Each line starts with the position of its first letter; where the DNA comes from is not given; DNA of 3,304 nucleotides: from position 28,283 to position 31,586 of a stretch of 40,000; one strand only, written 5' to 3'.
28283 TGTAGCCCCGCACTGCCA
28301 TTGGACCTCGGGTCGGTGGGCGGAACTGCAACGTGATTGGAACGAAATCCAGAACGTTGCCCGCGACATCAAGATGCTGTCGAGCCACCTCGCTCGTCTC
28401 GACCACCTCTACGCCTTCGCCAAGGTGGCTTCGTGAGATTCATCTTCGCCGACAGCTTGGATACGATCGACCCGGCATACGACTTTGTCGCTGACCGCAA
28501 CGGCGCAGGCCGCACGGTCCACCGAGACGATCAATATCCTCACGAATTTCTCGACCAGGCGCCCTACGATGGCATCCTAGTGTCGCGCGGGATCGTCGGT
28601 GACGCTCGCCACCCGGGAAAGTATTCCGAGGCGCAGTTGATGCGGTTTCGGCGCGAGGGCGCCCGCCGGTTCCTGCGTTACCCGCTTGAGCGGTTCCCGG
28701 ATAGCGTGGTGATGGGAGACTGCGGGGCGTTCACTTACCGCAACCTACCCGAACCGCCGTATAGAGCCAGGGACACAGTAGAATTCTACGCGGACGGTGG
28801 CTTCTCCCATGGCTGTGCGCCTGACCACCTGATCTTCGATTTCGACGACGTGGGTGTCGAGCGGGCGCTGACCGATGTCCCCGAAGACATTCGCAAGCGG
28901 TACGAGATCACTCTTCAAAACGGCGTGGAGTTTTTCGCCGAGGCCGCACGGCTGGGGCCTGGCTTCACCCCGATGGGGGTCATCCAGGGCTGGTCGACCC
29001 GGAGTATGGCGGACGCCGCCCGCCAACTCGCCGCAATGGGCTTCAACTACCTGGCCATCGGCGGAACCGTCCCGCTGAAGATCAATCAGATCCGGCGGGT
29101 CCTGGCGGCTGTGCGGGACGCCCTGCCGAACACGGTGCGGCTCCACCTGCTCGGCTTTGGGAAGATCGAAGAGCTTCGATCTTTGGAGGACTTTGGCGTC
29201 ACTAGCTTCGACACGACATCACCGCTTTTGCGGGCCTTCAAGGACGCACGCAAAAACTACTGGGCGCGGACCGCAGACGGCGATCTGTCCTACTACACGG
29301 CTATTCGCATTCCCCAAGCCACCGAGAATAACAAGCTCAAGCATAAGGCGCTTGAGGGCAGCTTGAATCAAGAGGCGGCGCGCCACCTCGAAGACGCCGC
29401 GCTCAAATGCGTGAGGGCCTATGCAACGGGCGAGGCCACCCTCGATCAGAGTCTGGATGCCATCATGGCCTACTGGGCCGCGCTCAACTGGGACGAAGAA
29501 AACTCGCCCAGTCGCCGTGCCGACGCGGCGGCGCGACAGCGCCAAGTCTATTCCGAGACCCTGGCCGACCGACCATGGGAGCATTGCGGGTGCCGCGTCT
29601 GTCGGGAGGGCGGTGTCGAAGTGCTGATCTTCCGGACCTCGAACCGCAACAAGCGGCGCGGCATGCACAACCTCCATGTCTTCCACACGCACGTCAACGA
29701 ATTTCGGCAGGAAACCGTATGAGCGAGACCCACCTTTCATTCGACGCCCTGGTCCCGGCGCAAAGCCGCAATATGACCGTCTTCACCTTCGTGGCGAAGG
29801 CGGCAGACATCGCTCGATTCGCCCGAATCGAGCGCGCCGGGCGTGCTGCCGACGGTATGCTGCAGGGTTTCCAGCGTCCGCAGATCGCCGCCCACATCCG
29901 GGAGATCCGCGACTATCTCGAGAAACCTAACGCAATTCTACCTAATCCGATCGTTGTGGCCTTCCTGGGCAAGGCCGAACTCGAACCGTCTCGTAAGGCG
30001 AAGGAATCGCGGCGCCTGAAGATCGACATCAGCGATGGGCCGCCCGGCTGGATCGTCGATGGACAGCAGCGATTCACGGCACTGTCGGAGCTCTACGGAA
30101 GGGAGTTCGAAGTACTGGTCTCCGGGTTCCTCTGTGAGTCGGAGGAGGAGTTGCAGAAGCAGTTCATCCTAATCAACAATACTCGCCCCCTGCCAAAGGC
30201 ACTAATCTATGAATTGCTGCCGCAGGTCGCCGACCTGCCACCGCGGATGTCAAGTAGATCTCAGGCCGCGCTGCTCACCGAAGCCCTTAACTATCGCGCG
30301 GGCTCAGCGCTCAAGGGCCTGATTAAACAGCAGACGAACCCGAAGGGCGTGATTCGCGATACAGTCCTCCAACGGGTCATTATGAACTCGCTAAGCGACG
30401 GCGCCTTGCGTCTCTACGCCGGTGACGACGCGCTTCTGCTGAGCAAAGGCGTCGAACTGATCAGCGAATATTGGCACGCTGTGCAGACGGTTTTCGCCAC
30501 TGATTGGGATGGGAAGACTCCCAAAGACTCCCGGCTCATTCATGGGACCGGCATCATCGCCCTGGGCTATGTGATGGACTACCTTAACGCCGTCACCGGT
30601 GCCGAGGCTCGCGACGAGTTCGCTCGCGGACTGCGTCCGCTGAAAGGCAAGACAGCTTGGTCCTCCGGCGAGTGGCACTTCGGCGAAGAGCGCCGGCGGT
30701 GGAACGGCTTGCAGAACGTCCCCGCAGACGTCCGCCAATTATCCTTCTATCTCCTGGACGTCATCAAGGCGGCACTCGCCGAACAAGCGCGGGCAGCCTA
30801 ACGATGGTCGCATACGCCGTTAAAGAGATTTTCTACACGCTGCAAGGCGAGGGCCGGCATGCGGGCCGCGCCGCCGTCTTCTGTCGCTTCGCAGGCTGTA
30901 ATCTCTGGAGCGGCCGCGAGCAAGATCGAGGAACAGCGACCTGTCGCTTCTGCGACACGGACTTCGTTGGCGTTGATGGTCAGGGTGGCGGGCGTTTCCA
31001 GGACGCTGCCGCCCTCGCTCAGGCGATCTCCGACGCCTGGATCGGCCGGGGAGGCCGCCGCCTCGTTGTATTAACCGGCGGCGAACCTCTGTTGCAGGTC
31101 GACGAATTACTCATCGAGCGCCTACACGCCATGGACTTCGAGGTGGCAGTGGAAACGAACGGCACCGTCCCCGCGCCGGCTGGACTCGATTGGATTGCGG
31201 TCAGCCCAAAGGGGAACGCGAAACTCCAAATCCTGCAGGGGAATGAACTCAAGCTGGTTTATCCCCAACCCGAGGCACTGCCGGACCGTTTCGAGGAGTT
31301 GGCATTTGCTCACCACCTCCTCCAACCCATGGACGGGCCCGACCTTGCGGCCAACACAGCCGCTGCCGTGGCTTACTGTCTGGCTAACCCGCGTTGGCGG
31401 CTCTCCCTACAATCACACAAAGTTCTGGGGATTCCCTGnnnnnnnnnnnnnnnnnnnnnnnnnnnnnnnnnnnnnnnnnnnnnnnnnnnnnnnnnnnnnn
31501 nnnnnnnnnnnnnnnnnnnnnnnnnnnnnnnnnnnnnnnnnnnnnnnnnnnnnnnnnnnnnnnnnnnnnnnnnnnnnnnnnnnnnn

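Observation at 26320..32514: Dpd-like 7-deazaguanine DNA-modification operon with a non-canonical gene set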

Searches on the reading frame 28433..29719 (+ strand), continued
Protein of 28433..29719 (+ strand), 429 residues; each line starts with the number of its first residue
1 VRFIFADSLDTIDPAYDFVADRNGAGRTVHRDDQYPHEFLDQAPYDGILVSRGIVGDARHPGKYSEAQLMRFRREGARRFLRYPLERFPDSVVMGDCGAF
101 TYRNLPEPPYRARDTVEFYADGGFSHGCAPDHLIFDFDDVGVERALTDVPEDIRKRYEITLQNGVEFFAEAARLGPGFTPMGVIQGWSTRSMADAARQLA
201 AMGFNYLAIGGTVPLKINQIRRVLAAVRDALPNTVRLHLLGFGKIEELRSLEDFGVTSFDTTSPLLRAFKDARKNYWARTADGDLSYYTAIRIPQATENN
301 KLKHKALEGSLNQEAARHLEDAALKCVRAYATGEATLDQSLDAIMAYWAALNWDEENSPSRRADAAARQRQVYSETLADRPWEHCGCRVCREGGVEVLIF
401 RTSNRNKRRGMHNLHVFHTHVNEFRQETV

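Call 43: get_annotated_region(hit=H15, flank=8000)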
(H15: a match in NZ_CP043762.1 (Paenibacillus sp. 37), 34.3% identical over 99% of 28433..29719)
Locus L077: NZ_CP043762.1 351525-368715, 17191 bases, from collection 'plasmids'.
description: Paenibacillus sp. 37 plasmid pART37, complete sequence
organism: Paenibacillus sp. 37 (NCBI taxid 2607911)
taxonomy: Bacteria; Bacillota; Bacilli; Bacillales; Paenibacillaceae; Paenibacillus; Paenibacillus sp. 37
host: -; source: whole organism,rhizosphere of Abies nordmanniana; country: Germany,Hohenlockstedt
typing (MOB-suite, as given by PLSDB): non-mobilizable
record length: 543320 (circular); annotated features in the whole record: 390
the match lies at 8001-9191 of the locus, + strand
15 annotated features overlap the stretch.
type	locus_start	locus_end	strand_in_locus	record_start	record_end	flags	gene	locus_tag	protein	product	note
CDS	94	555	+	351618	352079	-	-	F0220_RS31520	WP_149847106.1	hypothetical protein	-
CDS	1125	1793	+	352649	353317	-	nfi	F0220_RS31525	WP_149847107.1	deoxyribonuclease V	GO:0006281 - DNA repair [Evidence IEA]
CDS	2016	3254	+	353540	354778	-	-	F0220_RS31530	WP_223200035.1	DNA polymerase IV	-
CDS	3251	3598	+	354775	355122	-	-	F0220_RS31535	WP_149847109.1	YolD-like family protein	-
CDS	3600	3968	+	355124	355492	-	-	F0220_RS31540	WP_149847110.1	hypothetical protein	-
CDS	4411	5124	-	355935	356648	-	queE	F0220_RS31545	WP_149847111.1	7-carboxy-7-deazaguanine synthase QueE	GO:0006400 - tRNA modification [Evidence IEA]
CDS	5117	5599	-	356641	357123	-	-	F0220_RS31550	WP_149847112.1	6-carboxytetrahydropterin synthase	GO:0008616 - queuosine biosynthetic process [Evidence IEA]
CDS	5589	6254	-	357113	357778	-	queC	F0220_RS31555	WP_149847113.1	7-cyano-7-deazaguanine synthase QueC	GO:0008616 - queuosine biosynthetic process [Evidence IEA]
CDS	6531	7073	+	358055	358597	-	-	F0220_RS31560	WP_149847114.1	VUT family protein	GO:1990397 - queuosine salvage [Evidence IEA]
CDS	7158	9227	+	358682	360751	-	dpdA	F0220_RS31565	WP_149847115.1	tRNA-guanine transglycosylase DpdA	GO:0006400 - tRNA modification [Evidence IEA]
CDS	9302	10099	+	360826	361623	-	-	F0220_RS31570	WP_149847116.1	hypothetical protein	-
CDS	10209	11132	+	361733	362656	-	-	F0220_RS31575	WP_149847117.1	queuine tRNA-ribosyltransferase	-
CDS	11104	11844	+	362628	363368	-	-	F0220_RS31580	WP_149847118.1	hypothetical protein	-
CDS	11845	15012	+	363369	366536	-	-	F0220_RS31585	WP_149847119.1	P-loop NTPase fold protein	-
CDS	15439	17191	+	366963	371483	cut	dpdJ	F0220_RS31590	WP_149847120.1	protein DpdJ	-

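Call 44: get_annotated_region(hit=H9, flank=8000)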
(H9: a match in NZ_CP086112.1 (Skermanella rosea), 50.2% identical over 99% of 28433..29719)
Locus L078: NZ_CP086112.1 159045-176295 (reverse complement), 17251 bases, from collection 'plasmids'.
description: Skermanella rosea strain KEMB 2255-458 plasmid pSR-1, complete sequence
organism: Skermanella rosea (NCBI taxid 1817965)
taxonomy: Bacteria; Pseudomonadota; Alphaproteobacteria; Rhodospirillales; Azospirillaceae; Skermanella; Skermanella rosea
host: -; source: single cell,hydrocarbon-contaminated desert sand; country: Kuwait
typing (MOB-suite, as given by PLSDB): mobilizable; relaxase MOBP
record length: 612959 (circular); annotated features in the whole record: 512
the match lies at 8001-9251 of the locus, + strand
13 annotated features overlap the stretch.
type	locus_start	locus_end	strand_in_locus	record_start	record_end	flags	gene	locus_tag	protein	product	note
CDS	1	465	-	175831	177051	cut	-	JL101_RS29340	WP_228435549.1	IS256 family transposase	-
CDS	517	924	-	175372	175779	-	-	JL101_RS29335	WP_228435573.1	hypothetical protein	-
CDS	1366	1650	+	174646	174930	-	-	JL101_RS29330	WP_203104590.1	transposase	GO:0006313 - DNA transposition [Evidence IEA]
CDS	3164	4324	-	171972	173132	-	-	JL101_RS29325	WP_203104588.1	transposase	-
CDS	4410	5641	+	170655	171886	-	-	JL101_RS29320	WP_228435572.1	IS3 family transposase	-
CDS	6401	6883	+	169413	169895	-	-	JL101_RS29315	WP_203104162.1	hypothetical protein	-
CDS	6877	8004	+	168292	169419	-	dbpB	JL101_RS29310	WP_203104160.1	DGQHR domain-containing protein DpdB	-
CDS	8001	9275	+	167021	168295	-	dpdA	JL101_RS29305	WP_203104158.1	tRNA-guanine transglycosylase DpdA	GO:0006400 - tRNA modification [Evidence IEA]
CDS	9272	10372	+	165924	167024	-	dbpB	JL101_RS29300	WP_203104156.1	DGQHR domain-containing protein DpdB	-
CDS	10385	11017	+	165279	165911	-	queE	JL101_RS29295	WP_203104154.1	7-carboxy-7-deazaguanine synthase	GO:0006400 - tRNA modification [Evidence IEA]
CDS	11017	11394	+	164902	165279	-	-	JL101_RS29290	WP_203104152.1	6-carboxytetrahydropterin synthase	GO:0008616 - queuosine biosynthetic process [Evidence IEA]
CDS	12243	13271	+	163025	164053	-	-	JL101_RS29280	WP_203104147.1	IS110 family transposase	-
CDS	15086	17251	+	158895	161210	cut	-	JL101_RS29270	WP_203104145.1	hypothetical protein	-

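Call 51: find_related_loci(query=A1, collection=metagenome_contigs, flank=7000)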
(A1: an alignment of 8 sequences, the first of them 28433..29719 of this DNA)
Query A1 (429 aa) in metagenome_contigs; peptide patterns used: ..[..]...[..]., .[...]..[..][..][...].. (x = any residue, [..] = any of these).
600 stretches matched a pattern (row limit reached: there are more); 525 encode a relative of the query (tblastn E <= 1e-3); the best 80 are kept; 80 distinct loci.
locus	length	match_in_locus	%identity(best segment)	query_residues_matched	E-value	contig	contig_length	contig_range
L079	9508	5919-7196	85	1-426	0e+0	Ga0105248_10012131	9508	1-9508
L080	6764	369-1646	83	1-426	0e+0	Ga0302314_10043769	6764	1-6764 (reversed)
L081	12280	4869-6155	79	1-429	0e+0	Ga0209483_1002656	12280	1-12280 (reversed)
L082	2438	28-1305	74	1-427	0e+0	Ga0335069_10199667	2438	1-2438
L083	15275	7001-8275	72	1-425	0e+0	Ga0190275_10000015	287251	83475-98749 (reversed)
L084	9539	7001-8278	72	1-427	0e+0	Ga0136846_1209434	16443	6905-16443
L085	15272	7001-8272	72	1-426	0e+0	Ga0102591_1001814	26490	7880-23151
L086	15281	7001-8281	73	1-427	0e+0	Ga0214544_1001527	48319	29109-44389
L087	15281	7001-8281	73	1-427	0e+0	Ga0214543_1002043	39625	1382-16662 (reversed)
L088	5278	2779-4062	68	1-428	0e+0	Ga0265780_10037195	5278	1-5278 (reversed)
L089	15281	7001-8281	74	1-427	0e+0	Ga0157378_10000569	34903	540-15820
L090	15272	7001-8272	61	1-426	3e-175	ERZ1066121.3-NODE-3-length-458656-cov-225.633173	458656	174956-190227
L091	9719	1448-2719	60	1-425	1e-171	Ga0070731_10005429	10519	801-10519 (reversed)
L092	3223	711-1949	56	1-418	9e-171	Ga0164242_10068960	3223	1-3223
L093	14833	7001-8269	57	1-428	2e-160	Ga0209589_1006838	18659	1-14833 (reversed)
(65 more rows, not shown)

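Call 62: search_protein_families(library=ncbifam, proteins=[L070:14067-14915:+, L070:16239-17363:+, L028:11296-12408:+, L069:10098-10862:+], max_evalue=0.01)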
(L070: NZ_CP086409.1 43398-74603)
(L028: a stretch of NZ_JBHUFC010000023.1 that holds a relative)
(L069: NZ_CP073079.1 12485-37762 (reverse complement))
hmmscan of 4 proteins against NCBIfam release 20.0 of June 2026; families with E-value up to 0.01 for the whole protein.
L070:14067-14915:+ (283 aa): 0 families

L070:16239-17363:+ (375 aa): 4 families
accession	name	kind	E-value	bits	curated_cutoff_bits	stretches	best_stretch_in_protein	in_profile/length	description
NF041060.1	DpdB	equivalog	2.7e-143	477.2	300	1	5-363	2-352/352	DGQHR domain-containing protein DpdB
TIGR03187.1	DGQHR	domain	2e-72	244.2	58.85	1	8-291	1-275/276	DGQHR domain-containing protein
TIGR04172.1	DGQHR_dnd_1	hypoth_equivalog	4.9e-15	55.4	450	1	7-220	2-226/381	DNA phosphorothioation-associated DGQHR protein 1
TIGR03233.1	DNA_S_dndB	equivalog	0.0053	15.8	328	0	2-126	2-121/355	DNA sulfur modification protein DndB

L028:11296-12408:+ (371 aa): 3 families
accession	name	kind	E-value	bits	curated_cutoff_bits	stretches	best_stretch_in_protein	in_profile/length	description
NF041060.1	DpdB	equivalog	5.3e-111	370.9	300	1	5-358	5-352/352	DGQHR domain-containing protein DpdB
TIGR03187.1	DGQHR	domain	2e-45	155.7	58.85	1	10-302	6-275/276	DGQHR domain-containing protein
TIGR04172.1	DGQHR_dnd_1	hypoth_equivalog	3.3e-09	36.2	450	1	17-247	14-243/381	DNA phosphorothioation-associated DGQHR protein 1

L069:10098-10862:+ (255 aa): 0 families

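Call 63: search_protein_families(library=padloc, proteins=[L070:14067-14915:+, L069:10098-10862:+], max_evalue=0.001)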
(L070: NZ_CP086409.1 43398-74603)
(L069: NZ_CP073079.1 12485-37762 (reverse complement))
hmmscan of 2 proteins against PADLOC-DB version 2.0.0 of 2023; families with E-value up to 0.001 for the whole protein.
L070:14067-14915:+ (283 aa): 11 families
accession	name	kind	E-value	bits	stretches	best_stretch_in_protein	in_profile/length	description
PDLC02818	DpdC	-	6.2e-142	470.5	1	2-282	37-318/319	DpdC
PDLC02821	DpdC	-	1.4e-109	361.4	1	114-283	1-170/170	DpdC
PDLC02820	DpdC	-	3.5e-83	275.6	1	2-124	37-159/165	DpdC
PDLC02819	DpdC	-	2.6e-65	215.1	1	183-283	1-101/101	DpdC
PDLC02817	DpdC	-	1.4e-32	111.2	1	4-279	37-294/299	DpdC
PDLC02822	DpdC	-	8.2e-29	97.9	1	183-228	1-46/58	DpdC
PDLC02813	DpdC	-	7e-19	66.3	1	15-273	45-298/310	DpdC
PDLC02815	DpdC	-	1.1e-16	59.2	1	3-139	39-164/312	DpdC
PDLC02816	DpdC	-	4.9e-15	53.7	1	2-159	37-182/313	DpdC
PDLC02823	DpdC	-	4.6e-09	34.4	1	64-282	6-219/223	DpdC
PDLC02814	DpdC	-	2.8e-05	22.2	1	221-273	93-143/151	DpdC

L069:10098-10862:+ (255 aa): 7 families
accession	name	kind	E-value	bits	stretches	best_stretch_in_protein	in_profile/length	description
PDLC02815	DpdC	-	3.7e-63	211.8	1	2-248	54-305/312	DpdC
PDLC02817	DpdC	-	1.7e-27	94.5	1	4-250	53-295/299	DpdC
PDLC02818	DpdC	-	1.1e-13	49.1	2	2-59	56-113/319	DpdC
PDLC02814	DpdC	-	6.2e-08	30.8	1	148-249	47-149/151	DpdC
PDLC02813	DpdC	-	2.8e-07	28.2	1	3-52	52-101/310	DpdC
PDLC02816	DpdC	-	2.1e-06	25.3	1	3-54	55-106/313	DpdC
PDLC02823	DpdC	-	1.9e-05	22.6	1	42-249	3-216/223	DpdC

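Call 72: search_solved_structures(query=L070:14992-16239:+, max_evalue=1e-10)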
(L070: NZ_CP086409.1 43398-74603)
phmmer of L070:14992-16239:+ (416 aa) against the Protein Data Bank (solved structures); distinct sequences matched with E-value up to 1e-10: 1.
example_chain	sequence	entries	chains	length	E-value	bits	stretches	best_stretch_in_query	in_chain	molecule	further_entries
7ui4_A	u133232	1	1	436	3.2e-268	892.2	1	1-415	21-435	DNA-guanine transglycosylase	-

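Call 73: search_protein_families(library=pfam, proteins=[L070:14067-14915:+], max_evalue=0.01)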
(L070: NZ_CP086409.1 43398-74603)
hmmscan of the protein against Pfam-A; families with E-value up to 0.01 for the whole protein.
L070:14067-14915:+ (283 aa): 1 family
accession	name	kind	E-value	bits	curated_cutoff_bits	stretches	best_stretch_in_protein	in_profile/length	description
PF21818.3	DUF6884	-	6.2e-05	23.6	30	1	19-68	14-63/135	Family of unknown function (DUF6884)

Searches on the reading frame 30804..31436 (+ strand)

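Call 3: search_protein_families(library=ncbifam, proteins=[window:30804-31436:+], max_evalue=0.01)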
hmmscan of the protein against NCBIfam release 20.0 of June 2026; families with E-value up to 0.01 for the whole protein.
window:30804-31436:+ (211 aa): 10 families
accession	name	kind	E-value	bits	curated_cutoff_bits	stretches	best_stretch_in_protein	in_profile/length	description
TIGR04508.1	queE_Cx14CxxC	equivalog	3.1e-103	344.1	240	1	4-211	1-208/208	7-carboxy-7-deazaguanine synthase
TIGR03963.1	rSAM_QueE_Clost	equivalog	3e-17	63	260.1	1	4-123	1-105/219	putative 7-carboxy-7-deazaguanine synthase QueE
TIGR04322.1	rSAM_QueE_Ecoli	equivalog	1.6e-16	60.4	200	1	10-210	1-214/215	7-carboxy-7-deazaguanine synthase QueE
TIGR04349.1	rSAM_QueE_gams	hypoth_equivalog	1.8e-14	54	300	1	6-122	3-100/210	7-carboxy-7-deazaguanine synthase QueE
TIGR03365.1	Bsubt_queE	equivalog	4.4e-13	49.3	206.1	1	6-137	5-128/238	7-carboxy-7-deazaguanine synthase QueE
TIGR02495.1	NrdG2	equivalog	7.5e-06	25.4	131.15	1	87-125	65-104/193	anaerobic ribonucleoside-triphosphate reductase activating protein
TIGR04251.1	SCM_rSAM_ScmF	equivalog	0.0023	17.4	400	1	84-126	53-96/353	SynChlorMet cassette radical SAM/SPASM protein ScmF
TIGR02668.1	moaA_archaeal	equivalog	0.0031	16.5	325.25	1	84-122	56-96/303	GTP 3',8-cyclase MoaA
TIGR04051.1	rSAM_NirJ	equivalog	0.0051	15.8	515.45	1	44-122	13-87/354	heme d1 biosynthesis radical SAM protein NirJ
TIGR02494.1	PFLE_PFLC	subfamily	0.0085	15.4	174.35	0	88-123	127-164/293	glycyl-radical enzyme activating protein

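Call 4: search_protein_families(library=pfam, proteins=[window:30804-31436:+], max_evalue=0.01)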
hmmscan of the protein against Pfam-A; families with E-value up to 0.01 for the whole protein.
window:30804-31436:+ (211 aa): 1 family
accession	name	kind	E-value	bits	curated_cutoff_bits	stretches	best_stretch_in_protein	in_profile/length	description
PF04055.27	Radical_SAM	-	8.7e-09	36.2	29.5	1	46-136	10-110/166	Radical SAM superfamily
